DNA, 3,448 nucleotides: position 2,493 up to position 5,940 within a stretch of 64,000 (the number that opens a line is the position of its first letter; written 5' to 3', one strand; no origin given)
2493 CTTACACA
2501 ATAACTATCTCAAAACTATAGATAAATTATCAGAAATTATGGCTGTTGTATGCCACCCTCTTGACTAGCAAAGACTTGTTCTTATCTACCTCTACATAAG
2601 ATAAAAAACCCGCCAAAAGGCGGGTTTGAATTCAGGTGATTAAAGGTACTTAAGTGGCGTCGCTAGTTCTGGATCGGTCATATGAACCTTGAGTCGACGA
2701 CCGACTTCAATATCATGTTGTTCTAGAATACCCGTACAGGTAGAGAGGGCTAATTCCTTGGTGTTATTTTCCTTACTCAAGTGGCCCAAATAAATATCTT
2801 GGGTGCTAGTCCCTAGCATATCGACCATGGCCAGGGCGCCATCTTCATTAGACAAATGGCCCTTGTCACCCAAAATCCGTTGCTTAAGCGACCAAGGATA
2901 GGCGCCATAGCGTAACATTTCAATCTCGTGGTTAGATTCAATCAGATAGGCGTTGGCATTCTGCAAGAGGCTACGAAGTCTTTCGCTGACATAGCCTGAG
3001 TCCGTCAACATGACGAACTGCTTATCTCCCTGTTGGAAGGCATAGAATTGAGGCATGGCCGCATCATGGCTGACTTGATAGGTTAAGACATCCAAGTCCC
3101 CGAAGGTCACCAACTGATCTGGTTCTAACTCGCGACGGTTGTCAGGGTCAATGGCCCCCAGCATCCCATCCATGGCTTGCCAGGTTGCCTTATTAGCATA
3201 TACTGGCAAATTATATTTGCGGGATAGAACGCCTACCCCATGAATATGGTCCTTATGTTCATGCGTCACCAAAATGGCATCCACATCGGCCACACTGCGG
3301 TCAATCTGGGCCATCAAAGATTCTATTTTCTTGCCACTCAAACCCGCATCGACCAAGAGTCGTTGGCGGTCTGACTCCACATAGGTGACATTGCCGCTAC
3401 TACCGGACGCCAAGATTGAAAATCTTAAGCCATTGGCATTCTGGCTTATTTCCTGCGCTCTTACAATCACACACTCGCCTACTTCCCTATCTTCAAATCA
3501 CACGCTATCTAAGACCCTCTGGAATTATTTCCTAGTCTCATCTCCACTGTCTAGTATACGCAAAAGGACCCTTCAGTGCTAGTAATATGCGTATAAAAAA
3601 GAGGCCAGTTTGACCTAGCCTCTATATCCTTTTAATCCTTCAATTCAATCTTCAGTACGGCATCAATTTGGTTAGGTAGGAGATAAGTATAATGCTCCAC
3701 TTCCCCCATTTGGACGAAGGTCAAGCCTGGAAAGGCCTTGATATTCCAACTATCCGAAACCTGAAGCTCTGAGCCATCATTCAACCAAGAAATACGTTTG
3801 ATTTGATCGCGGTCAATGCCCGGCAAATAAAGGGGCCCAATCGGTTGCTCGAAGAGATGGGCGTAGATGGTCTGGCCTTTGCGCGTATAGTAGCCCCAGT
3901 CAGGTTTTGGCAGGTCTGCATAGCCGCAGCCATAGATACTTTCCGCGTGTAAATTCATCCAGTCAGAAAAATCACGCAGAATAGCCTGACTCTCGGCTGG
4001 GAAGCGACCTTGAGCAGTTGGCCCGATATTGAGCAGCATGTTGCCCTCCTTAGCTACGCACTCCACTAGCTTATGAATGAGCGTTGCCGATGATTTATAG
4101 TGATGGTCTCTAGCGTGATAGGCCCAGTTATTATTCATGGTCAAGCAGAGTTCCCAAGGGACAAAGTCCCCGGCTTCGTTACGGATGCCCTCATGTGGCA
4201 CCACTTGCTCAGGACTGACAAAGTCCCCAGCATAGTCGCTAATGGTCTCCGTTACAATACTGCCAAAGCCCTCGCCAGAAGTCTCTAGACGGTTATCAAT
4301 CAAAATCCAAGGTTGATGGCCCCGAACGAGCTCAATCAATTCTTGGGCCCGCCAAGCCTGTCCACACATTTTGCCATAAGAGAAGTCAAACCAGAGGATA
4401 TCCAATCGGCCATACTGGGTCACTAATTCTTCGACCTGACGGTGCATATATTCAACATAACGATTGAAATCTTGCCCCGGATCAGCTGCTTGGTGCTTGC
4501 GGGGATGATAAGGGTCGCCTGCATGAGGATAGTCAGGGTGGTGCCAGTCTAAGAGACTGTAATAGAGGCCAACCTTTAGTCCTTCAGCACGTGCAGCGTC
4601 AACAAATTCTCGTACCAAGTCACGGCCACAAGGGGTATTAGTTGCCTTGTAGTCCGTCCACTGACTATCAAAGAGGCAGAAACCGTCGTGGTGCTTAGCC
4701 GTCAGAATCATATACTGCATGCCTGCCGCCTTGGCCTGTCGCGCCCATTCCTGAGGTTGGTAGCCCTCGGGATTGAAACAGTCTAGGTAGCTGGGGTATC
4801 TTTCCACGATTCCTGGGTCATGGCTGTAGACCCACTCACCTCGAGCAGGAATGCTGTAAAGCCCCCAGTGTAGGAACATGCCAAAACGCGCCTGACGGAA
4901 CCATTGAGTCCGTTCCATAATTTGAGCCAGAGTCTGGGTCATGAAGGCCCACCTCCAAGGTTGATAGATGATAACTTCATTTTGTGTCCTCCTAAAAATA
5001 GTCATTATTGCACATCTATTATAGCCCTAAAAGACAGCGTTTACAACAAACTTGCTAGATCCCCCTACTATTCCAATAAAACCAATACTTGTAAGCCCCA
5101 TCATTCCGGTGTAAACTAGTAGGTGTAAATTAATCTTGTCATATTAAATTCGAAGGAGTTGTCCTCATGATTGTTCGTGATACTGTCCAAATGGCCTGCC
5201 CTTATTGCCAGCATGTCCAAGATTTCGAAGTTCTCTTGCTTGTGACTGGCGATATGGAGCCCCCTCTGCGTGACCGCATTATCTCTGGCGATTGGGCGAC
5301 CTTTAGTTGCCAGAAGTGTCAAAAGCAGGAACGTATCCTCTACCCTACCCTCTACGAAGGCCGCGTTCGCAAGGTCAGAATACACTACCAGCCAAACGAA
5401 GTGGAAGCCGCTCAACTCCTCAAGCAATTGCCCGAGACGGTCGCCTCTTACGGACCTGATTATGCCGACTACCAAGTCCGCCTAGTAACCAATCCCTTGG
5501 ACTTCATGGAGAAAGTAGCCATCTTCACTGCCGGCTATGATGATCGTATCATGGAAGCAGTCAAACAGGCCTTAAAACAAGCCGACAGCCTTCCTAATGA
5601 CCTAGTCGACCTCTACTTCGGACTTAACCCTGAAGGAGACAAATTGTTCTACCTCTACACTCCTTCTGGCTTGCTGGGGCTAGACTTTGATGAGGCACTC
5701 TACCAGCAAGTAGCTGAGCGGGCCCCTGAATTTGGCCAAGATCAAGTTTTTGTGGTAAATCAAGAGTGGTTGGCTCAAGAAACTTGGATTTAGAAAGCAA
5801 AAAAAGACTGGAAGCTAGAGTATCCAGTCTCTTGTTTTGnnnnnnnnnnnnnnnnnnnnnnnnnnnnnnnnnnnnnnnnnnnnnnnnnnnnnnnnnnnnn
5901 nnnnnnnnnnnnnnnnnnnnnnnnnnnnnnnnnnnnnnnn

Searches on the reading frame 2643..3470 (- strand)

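Call 61: search_protein_families(library=padloc, proteins=[window:2643-3470:-], max_evalue=0.001)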
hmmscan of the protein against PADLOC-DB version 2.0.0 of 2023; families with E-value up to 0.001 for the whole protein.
window:2643-3470:- (276 aa): 3 families
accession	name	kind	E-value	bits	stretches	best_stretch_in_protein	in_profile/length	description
PDLC03805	RTasMBL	-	3.2e-06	24.5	1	25-176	10-154/322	DRT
PDLC03854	LmuA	-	3.9e-06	24.2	1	31-80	21-74/345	-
PDLC02158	Avs1a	-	0.00013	19.4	0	25-79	10-67/392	-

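Call 62: search_protein_families(library=pfam, proteins=[window:2643-3470:-], max_evalue=0.0001)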
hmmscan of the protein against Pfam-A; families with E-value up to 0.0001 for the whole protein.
window:2643-3470:- (276 aa): 3 families
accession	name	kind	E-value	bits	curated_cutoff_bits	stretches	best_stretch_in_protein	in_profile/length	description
PF12706.13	Lactamase_B_2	-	3.8e-21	76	27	1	37-221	2-192/200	Beta-lactamase superfamily domain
PF00753.33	Lactamase_B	-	1.9e-15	57.7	22.7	1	24-166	4-158/196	Metallo-beta-lactamase superfamily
PF16661.11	Lactamase_B_6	-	2.9e-06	27.2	27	1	31-97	2-76/193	Metallo-beta-lactamase superfamily domain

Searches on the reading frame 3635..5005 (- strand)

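Call 61: search_protein_families(library=padloc, proteins=[window:3635-5005:-], max_evalue=0.001)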
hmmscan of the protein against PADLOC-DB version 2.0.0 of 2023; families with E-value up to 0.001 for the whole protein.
window:3635-5005:- (457 aa): 0 families

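Call 62: search_protein_families(library=pfam, proteins=[window:3635-5005:-], max_evalue=0.0001)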
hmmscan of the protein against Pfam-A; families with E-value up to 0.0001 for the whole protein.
window:3635-5005:- (457 aa): 2 families
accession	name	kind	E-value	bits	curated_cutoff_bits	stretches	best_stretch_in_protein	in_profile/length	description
PF01120.23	Alpha_L_fucos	-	1.4e-88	298.1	25.2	1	27-355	19-345/345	Alpha-L-fucosidase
PF14871.12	GHL6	-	8.1e-07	29.8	35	1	85-159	3-73/132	Hypothetical glycosyl hydrolase 6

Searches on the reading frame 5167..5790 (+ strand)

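Call 61: search_protein_families(library=padloc, proteins=[window:5167-5790:+], max_evalue=0.001)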
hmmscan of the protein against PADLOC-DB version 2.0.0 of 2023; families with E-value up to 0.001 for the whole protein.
window:5167-5790:+ (208 aa): 0 families

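Call 62: search_protein_families(library=pfam, proteins=[window:5167-5790:+], max_evalue=0.0001)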
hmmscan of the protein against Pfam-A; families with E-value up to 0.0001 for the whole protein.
window:5167-5790:+ (208 aa): 1 family
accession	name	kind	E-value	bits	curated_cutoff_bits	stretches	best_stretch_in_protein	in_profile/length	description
PF14353.12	CpXC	-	1.4e-25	90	25.4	1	10-133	2-121/121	CpXC protein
